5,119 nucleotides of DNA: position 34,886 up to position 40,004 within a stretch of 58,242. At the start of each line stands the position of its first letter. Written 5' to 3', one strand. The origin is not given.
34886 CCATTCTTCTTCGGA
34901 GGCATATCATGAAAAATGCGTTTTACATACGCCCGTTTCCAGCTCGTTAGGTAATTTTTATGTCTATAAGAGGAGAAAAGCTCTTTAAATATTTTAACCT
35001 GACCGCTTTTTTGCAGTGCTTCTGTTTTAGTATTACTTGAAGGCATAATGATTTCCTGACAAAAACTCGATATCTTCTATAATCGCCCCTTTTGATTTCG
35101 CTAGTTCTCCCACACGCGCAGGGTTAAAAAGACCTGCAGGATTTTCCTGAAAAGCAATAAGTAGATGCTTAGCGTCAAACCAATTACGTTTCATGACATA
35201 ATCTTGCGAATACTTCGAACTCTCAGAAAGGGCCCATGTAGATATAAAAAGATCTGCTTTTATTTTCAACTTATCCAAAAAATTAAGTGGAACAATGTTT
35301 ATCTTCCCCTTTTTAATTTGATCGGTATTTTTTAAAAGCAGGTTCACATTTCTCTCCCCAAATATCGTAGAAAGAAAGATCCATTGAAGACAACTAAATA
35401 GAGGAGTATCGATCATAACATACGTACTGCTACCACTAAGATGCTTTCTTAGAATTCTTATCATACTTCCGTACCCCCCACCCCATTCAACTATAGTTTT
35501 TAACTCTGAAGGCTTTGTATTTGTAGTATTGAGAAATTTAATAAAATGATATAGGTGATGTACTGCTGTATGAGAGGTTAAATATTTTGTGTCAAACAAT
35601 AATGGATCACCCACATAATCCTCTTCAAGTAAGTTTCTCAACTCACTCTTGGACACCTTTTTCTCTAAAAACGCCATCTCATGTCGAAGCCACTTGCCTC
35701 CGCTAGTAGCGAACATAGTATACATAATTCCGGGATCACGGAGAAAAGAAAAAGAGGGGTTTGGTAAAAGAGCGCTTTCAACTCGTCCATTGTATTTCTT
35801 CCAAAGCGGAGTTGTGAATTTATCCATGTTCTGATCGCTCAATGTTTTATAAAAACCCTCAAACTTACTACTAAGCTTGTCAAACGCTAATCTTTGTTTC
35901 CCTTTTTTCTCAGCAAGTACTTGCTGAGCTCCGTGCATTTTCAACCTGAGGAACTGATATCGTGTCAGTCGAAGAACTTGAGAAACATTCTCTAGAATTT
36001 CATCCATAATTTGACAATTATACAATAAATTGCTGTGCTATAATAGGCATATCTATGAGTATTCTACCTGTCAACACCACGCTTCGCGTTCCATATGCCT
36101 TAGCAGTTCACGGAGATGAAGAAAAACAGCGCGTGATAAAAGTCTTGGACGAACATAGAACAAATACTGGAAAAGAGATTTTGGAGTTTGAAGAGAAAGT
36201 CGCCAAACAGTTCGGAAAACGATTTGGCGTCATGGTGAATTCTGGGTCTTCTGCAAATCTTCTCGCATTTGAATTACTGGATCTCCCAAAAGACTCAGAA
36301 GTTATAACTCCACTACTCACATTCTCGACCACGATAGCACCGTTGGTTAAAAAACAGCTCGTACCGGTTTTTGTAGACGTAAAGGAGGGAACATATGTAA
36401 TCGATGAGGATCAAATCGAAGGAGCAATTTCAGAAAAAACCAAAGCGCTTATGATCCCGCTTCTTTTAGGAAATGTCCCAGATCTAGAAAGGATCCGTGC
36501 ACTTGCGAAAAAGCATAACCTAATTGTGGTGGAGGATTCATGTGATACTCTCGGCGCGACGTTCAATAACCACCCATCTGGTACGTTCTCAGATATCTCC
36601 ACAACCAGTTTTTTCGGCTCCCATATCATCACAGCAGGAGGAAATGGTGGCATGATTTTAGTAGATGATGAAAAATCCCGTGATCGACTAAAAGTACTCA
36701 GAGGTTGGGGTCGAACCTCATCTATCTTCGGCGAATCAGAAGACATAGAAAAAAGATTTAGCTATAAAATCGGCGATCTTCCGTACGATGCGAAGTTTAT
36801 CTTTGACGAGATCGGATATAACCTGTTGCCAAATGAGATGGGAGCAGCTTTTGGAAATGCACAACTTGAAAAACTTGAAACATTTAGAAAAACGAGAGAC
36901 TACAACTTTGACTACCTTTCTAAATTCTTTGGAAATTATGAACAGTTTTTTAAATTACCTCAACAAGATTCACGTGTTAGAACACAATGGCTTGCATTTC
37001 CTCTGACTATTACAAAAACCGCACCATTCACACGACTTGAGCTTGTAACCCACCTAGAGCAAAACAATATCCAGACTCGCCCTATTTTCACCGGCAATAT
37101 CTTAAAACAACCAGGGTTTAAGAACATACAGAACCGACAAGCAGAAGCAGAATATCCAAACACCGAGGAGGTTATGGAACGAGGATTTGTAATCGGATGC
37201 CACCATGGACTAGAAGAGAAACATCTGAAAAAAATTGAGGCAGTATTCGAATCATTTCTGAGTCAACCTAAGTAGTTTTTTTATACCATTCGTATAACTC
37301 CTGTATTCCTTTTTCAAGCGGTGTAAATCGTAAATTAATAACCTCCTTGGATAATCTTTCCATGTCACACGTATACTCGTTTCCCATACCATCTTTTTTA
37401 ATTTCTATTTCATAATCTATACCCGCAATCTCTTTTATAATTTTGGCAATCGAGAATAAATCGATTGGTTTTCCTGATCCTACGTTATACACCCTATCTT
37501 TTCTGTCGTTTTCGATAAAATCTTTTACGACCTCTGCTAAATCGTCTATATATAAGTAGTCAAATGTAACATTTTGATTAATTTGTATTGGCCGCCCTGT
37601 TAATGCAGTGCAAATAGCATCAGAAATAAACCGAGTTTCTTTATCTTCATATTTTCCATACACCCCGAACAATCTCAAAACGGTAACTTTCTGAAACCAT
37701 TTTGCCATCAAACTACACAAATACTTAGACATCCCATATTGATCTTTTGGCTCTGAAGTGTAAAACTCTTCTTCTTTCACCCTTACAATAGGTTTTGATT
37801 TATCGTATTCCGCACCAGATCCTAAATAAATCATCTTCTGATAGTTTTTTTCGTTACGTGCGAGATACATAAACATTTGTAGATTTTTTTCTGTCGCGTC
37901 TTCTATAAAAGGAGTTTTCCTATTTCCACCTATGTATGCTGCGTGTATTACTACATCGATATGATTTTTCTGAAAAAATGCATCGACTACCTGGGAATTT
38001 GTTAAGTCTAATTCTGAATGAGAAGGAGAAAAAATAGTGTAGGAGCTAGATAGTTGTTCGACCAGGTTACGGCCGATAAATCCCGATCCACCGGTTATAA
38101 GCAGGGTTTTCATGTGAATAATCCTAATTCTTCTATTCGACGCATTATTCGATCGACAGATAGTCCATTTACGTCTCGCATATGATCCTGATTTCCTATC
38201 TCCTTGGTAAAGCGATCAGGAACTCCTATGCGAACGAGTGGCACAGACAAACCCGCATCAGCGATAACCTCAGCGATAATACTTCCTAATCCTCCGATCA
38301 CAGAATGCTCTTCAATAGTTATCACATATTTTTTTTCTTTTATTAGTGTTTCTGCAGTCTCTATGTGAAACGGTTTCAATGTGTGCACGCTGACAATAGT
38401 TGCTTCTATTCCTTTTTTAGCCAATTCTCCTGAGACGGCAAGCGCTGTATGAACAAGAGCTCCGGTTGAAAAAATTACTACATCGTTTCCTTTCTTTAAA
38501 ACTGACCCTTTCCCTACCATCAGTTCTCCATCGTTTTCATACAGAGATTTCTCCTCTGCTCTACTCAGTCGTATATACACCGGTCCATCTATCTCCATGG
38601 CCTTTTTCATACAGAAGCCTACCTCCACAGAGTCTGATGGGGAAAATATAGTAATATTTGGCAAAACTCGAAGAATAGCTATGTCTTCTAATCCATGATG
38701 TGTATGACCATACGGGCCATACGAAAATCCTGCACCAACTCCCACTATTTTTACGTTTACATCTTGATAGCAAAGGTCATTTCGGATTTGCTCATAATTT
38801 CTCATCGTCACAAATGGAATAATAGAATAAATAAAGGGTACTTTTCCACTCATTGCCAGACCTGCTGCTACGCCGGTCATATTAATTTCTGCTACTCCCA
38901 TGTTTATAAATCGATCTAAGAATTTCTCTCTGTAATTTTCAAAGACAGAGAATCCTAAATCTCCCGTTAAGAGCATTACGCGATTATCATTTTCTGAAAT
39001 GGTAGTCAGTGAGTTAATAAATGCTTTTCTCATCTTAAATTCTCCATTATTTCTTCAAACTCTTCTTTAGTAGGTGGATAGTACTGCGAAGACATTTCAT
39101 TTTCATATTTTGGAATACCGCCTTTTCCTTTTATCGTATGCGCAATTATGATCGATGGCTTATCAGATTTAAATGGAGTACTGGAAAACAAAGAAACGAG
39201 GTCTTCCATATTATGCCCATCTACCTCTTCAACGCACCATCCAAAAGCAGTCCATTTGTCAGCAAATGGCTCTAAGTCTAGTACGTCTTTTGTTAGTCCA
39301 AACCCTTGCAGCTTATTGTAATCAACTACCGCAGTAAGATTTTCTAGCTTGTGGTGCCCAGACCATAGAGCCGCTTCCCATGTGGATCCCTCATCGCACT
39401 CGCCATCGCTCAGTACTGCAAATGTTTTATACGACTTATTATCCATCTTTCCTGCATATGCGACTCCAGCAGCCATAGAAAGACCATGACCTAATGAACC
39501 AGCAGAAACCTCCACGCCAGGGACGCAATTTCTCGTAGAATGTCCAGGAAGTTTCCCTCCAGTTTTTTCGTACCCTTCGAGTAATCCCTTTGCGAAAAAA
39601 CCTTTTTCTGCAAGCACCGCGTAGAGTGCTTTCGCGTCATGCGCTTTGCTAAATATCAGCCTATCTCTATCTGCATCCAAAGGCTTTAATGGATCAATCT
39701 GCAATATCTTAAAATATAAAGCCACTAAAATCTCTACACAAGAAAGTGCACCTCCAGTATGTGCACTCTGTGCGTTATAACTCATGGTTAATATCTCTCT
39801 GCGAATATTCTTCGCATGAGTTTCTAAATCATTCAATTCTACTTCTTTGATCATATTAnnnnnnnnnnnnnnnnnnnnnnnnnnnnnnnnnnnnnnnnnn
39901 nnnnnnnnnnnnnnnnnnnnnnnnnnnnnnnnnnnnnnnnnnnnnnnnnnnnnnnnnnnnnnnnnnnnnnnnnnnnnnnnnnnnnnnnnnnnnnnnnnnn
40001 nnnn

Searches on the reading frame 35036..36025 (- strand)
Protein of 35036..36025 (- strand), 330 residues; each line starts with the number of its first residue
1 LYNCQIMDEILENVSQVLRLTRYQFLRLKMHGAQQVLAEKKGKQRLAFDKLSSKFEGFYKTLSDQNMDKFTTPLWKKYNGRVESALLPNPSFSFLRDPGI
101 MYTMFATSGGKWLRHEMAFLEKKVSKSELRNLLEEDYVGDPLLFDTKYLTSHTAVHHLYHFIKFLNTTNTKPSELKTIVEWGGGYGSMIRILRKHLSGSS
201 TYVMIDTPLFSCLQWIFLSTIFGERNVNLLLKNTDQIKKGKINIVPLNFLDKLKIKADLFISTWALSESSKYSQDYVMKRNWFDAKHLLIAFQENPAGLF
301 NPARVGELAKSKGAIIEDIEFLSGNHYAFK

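Call 6: search_protein_families(library=pfam, proteins=[window:35036-36025:-], max_evalue=0.01)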
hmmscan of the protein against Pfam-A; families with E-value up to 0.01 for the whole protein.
window:35036-36025:- (330 aa): 0 families

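Call 11: search_protein_families(library=ncbifam, proteins=[window:35036-36025:-], max_evalue=1)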
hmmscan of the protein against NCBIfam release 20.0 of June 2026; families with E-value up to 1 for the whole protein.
window:35036-36025:- (330 aa): 1 family
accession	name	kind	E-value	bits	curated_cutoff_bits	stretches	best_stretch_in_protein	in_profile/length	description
TIGR04371.1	methyltran_NanM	subfamily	1.3e-14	54.4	44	1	119-268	95-248/273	putative sugar O-methyltransferase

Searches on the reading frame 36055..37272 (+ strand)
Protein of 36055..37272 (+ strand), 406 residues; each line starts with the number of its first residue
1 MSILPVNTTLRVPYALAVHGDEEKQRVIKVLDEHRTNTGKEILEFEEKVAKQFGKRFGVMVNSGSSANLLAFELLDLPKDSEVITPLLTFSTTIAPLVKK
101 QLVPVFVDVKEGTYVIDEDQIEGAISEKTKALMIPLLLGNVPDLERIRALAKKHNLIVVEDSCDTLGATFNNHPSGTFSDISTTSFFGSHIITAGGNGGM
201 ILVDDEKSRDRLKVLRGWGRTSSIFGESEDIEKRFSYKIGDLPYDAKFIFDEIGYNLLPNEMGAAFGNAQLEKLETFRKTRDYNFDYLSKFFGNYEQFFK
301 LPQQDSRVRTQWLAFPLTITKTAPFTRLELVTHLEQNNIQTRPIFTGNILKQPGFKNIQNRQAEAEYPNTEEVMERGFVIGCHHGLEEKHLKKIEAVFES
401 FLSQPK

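Call 6: search_protein_families(library=pfam, proteins=[window:36055-37272:+], max_evalue=0.01)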
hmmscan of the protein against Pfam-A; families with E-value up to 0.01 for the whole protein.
window:36055-37272:+ (406 aa): 5 families
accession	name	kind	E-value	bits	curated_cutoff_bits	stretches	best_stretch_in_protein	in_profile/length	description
PF01041.23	DegT_DnrJ_EryC1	-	6.9e-81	272.7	19.8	1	20-394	4-355/360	DegT/DnrJ/EryC1/StrS aminotransferase family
PF00155.27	Aminotran_1_2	-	1.9e-06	27.8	19.7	1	41-161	43-185/361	Aminotransferase class I and II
PF01053.26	Cys_Met_Meta_PP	-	1.6e-05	24.1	27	1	44-215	56-225/381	Cys/Met metabolism PLP-dependent enzyme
PF01212.27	Beta_elim_lyase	-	8.6e-05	22.4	27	1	38-163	30-170/288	Beta-eliminating lyase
PF00266.25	Aminotran_5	-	0.0012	18.3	21.5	1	36-166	39-180/371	Aminotransferase class-V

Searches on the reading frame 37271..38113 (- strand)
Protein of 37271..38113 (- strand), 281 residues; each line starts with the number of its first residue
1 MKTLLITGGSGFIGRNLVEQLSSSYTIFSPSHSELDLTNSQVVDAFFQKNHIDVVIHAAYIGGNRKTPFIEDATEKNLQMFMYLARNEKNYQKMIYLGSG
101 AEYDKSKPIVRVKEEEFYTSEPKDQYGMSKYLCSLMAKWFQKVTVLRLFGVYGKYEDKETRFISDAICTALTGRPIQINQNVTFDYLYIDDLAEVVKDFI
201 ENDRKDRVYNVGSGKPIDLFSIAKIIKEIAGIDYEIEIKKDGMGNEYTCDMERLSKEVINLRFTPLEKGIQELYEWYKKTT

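Call 6: search_protein_families(library=pfam, proteins=[window:37271-38113:-], max_evalue=0.01)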
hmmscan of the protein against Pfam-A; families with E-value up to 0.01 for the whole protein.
window:37271-38113:- (281 aa): 5 families
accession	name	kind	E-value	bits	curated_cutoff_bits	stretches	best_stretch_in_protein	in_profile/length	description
PF01370.27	Epimerase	-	3.2e-33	115.6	20.9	1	5-212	2-240/240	NAD dependent epimerase/dehydratase family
PF04321.23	RmlD_sub_bind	-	6e-14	52.2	27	1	3-232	2-233/287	RmlD substrate binding domain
PF16363.11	GDP_Man_Dehyd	-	8.9e-12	45.5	27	1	34-238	58-274/332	GDP-mannose 4,6 dehydratase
PF01073.25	3Beta_HSD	-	4.2e-05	23.1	22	0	5-22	1-18/280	3-beta hydroxysteroid dehydrogenase/isomerase family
PF02719.21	Polysacc_synt_2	-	0.0032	17.1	20.2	0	4-23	1-20/293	Polysaccharide biosynthesis protein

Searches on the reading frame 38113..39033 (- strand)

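Call 6: search_protein_families(library=pfam, proteins=[window:38113-39033:-], max_evalue=0.01)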
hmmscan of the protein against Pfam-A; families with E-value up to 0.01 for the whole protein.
window:38113-39033:- (307 aa): 4 families
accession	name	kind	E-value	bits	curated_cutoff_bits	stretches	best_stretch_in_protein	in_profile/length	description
PF02779.29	Transket_pyr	-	2.2e-33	115.8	27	1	1-159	5-170/174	Transketolase, pyrimidine binding domain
PF02780.25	Transketolase_C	-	9.3e-27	93.8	25.9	1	174-296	1-124/124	Transketolase, C-terminal domain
PF17147.9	PFOR_II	-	9.8e-07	29.5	27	1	184-260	2-78/102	Pyruvate:ferredoxin oxidoreductase core domain II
PF22613.1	Transketolase_C_1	-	5.4e-06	27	27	1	181-228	10-57/113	Transketolase-like TK C-terminal domain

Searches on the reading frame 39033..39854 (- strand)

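Call 6: search_protein_families(library=pfam, proteins=[window:39033-39854:-], max_evalue=0.01)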
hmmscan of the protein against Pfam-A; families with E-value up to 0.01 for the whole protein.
window:39033-39854:- (274 aa): 4 families
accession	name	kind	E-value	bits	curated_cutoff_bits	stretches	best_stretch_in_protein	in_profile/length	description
PF00456.26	Transketolase_N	-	1e-34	120.5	22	1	22-256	14-258/334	Transketolase, thiamine diphosphate binding domain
PF13292.11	DXP_synthase_N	-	3.3e-12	46.7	21.2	1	2-181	10-172/274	1-deoxy-D-xylulose-5-phosphate synthase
PF09364.15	XFP_N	-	0.0012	18.2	23.7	1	100-218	122-239/364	XFP N-terminal domain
PF00676.26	E1_dh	-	0.0032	16.9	22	1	95-172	78-154/300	Dehydrogenase E1 component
